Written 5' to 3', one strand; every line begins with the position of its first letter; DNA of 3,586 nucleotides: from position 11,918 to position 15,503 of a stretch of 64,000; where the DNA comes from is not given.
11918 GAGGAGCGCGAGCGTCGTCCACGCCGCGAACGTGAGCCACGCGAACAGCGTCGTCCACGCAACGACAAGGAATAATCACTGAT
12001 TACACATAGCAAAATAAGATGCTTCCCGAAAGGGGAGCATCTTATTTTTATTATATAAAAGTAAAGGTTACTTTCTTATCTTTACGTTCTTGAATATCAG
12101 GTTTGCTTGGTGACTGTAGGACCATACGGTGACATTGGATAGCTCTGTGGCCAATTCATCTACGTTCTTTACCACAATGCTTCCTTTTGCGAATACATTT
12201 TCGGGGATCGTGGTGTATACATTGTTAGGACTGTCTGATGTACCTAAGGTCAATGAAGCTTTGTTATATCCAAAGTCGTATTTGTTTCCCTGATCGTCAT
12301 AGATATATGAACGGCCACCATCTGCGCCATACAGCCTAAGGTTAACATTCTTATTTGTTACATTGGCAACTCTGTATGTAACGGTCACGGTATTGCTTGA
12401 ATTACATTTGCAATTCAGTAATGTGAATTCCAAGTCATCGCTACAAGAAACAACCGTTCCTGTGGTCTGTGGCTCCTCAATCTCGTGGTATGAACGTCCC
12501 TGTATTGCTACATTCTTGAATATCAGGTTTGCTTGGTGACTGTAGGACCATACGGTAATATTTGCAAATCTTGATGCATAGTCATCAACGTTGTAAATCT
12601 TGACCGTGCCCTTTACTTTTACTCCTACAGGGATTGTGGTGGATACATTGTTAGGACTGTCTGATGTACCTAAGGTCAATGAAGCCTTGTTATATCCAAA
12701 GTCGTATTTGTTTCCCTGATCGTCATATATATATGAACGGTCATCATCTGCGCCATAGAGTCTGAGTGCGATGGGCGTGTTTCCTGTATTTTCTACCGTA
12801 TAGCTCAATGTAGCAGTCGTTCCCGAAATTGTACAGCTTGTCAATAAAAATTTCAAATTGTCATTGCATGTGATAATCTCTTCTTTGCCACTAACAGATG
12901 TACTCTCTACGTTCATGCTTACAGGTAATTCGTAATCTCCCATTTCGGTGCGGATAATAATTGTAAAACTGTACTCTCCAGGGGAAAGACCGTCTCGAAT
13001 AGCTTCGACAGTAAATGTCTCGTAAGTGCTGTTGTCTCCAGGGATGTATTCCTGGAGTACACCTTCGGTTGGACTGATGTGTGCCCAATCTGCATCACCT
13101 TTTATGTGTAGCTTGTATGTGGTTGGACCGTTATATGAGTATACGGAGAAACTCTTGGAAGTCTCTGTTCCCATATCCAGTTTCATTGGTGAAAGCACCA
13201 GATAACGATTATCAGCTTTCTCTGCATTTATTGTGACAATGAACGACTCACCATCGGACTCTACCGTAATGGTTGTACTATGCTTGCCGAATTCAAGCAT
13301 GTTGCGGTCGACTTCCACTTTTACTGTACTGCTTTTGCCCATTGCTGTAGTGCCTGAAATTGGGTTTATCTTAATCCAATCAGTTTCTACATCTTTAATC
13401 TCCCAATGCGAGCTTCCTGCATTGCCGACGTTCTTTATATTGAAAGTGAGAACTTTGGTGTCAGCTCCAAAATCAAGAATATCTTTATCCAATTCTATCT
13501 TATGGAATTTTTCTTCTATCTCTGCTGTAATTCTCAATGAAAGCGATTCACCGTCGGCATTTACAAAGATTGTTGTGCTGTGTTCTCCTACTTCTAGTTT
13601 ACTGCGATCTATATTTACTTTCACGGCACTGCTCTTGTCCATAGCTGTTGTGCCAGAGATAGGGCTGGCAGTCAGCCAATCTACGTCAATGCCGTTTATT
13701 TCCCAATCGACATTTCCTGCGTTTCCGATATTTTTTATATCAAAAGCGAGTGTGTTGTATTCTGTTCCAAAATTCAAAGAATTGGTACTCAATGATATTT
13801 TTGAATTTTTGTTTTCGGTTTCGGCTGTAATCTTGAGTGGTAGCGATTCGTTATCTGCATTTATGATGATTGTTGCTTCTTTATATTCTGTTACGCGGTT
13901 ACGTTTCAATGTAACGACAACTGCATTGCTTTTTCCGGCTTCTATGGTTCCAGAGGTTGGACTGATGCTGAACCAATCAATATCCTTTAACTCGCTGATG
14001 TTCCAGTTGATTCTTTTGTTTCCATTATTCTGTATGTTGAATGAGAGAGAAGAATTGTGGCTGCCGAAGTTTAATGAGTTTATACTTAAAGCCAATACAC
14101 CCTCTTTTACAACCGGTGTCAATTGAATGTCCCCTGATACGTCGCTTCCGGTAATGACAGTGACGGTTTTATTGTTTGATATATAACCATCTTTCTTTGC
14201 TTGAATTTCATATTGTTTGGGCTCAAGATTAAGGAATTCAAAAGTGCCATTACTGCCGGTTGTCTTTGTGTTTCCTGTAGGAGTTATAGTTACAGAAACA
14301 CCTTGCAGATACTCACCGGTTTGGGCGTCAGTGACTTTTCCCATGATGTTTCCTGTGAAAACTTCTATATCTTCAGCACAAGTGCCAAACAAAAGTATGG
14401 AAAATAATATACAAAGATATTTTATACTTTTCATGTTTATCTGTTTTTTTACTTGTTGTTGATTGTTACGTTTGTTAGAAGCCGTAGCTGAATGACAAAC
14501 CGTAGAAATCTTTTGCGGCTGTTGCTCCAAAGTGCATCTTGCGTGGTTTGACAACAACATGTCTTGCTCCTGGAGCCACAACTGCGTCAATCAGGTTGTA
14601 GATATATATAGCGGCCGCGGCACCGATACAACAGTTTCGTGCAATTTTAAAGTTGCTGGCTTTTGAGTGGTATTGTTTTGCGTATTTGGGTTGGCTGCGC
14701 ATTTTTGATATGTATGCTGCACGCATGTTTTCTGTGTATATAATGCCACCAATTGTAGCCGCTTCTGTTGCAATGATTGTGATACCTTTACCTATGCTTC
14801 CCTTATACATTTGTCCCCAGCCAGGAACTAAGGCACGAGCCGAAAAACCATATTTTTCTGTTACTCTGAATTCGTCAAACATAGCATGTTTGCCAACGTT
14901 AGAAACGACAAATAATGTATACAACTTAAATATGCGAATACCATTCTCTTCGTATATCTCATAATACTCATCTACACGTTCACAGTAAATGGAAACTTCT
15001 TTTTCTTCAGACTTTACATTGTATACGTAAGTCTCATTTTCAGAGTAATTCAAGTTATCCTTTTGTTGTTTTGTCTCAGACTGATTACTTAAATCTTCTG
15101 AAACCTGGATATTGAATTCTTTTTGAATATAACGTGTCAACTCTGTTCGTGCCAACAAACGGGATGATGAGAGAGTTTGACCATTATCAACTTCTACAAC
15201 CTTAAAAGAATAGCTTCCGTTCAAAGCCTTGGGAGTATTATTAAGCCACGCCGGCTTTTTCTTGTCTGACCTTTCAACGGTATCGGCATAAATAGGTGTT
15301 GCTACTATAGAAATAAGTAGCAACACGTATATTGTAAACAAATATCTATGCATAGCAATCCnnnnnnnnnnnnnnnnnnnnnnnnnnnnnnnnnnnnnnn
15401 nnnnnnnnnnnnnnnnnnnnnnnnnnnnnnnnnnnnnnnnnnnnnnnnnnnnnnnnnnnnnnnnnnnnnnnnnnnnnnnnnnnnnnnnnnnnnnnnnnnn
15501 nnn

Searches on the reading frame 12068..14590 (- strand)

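Call 8: search_protein_families(library=pfam, proteins=[window:12068-14590:-], max_evalue=0.01)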
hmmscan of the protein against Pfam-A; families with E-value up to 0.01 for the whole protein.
window:12068-14590:- (840 aa): 13 families
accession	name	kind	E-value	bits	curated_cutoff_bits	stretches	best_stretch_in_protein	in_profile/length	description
PF19190.6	BACON_2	-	6.3e-27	93.8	25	3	168-248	4-83/94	Viral BACON domain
PF22544.2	HYDIN_VesB_CFA65-like_Ig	-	7.7e-16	58.6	25.5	2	364-455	2-98/100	HYDIN/CFA65/VesB-like, Ig-like domain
PF13620.12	CarboxypepD_reg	-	6.2e-14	52.5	32.3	1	82-158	2-82/82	Carboxypeptidase regulatory-like domain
PF13715.12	CarbopepD_reg_2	-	1.5e-10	41.4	32.2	1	82-154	1-73/88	CarboxypepD_reg-like domain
PF22076.2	Cep192_D6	-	2.9e-10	40.7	35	1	171-254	16-98/101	Cep192 domain 6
PF07610.17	DUF1573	-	3.5e-08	33.8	26.1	0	182-257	21-97/98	Protein of unknown function (DUF1573)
PF22067.2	Cep192_D3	-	4e-08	33.7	27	1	180-245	19-84/99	Cep192 domain 3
PF13004.13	BACON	-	6.6e-08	32.9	25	2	202-255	7-59/61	Putative binding domain, N-terminal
PF24507.1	Ig_CFAP65_4th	-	1.3e-07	32.4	27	1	184-254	2-72/76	CFAP65, fourth Ig-like domain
PF21310.3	OCRL-like_ASH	-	3.9e-05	24.2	27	0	180-230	17-72/109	Inositol polyphosphate 5-phosphatase OCRL-like, ASH domain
PF17802.7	SpaA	-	0.00026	21.5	23.1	1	82-145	3-74/91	Prealbumin-like fold domain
PF17210.9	SdrD_B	-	0.0018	18.9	29.7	0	95-141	24-75/112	SdrD B-like domain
PF00635.32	Motile_Sperm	-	0.0056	17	25.9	0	179-235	19-74/109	MSP (Major sperm protein) domain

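Call 88: search_protein_families(library=ncbifam, proteins=[window:12068-14590:-], max_evalue=0.00001)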
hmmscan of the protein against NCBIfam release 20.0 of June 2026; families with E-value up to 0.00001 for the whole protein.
window:12068-14590:- (840 aa): 1 family
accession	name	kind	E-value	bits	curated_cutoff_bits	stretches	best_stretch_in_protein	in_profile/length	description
NF052345.1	S_layer_anammox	exception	1.4e-12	45.9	1400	1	78-188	1311-1422/1596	Kustd1514 family S-layer glycoprotein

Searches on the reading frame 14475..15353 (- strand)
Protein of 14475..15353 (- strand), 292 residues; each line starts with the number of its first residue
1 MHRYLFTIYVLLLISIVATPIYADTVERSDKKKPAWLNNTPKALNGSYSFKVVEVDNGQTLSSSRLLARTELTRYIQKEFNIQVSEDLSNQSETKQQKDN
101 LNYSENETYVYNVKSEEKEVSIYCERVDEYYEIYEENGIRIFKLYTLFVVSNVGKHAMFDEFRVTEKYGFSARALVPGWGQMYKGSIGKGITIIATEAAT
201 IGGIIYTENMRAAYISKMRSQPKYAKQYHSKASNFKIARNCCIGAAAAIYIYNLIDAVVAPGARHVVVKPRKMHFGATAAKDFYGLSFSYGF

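Call 8: search_protein_families(library=pfam, proteins=[window:14475-15353:-], max_evalue=0.01)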
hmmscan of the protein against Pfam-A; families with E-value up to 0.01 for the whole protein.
window:14475-15353:- (292 aa): 1 family
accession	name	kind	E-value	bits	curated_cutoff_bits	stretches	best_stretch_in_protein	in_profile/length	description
PF18935.5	DUF5683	-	0.00067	20.1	26.7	1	174-260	13-112/151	Family of unknown function (DUF5683)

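Call 88: search_protein_families(library=ncbifam, proteins=[window:14475-15353:-], max_evalue=0.00001)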
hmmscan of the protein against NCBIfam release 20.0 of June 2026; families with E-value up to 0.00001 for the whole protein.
window:14475-15353:- (292 aa): 0 families
